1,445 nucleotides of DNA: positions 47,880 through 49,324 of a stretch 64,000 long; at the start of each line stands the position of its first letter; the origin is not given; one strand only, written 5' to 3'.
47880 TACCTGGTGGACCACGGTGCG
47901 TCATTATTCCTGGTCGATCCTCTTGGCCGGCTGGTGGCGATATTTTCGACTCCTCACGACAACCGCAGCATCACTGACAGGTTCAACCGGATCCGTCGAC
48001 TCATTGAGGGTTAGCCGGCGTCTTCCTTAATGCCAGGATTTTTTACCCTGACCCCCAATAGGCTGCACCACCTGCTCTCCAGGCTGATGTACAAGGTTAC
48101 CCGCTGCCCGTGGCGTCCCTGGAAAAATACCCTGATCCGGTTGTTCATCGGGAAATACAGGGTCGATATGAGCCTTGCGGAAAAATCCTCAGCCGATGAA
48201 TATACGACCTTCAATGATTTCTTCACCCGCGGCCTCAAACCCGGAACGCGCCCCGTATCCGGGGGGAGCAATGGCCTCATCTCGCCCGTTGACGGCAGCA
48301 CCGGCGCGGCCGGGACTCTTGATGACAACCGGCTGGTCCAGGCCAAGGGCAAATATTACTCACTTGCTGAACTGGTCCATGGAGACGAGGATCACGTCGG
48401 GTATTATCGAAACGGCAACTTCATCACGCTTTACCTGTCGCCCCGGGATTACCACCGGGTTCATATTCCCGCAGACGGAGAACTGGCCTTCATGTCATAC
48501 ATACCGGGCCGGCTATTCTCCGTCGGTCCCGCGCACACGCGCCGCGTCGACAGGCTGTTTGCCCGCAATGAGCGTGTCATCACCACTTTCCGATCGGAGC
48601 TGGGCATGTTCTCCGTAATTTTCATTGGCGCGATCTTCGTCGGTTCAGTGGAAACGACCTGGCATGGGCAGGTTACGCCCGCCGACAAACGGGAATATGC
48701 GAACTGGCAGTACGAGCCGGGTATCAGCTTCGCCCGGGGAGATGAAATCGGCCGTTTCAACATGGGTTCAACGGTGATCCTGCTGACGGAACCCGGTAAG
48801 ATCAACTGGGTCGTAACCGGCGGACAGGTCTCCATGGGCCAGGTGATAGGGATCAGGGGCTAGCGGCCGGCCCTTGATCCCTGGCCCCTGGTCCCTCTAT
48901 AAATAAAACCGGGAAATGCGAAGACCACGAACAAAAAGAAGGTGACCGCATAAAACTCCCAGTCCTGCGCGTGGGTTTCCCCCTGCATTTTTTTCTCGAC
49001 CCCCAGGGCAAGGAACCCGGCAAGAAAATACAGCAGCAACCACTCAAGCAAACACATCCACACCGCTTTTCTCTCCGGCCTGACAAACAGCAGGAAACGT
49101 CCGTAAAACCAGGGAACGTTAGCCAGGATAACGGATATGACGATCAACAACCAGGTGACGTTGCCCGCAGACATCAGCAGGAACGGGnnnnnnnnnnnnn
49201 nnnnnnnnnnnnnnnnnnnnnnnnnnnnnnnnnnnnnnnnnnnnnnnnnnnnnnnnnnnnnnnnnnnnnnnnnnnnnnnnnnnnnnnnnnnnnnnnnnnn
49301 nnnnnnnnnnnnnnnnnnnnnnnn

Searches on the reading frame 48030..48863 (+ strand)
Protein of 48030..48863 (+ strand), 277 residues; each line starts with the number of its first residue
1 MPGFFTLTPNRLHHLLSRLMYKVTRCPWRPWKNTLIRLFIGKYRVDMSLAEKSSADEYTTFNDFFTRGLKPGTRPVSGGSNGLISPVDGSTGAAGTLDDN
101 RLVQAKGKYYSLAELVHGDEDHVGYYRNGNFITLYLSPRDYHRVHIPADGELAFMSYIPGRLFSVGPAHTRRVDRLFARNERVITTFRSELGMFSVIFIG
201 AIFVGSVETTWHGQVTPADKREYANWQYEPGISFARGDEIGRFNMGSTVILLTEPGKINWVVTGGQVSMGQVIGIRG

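Call 7: search_protein_families(library=pfam, proteins=[window:48030-48863:+])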
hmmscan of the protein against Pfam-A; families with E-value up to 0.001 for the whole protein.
window:48030-48863:+ (277 aa): 1 family
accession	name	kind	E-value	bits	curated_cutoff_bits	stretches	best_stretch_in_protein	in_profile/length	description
PF02666.20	PS_Dcarbxylase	-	6.6e-58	196.1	22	1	61-274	1-197/198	Phosphatidylserine decarboxylase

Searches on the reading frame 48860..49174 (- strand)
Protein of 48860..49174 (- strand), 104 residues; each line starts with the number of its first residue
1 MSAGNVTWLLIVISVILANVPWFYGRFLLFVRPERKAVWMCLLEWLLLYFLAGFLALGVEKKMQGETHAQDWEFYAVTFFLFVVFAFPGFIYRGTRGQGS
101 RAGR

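Call 52: search_protein_families(library=pfam, proteins=[window:48860-49174:-], max_evalue=0.00001)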
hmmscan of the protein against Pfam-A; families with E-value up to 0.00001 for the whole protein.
window:48860-49174:- (104 aa): 1 family
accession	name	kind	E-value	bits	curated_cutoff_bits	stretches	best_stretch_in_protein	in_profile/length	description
PF10993.13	DUF2818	-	9.9e-31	106.6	25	1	7-93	2-89/93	Protein of unknown function (DUF2818)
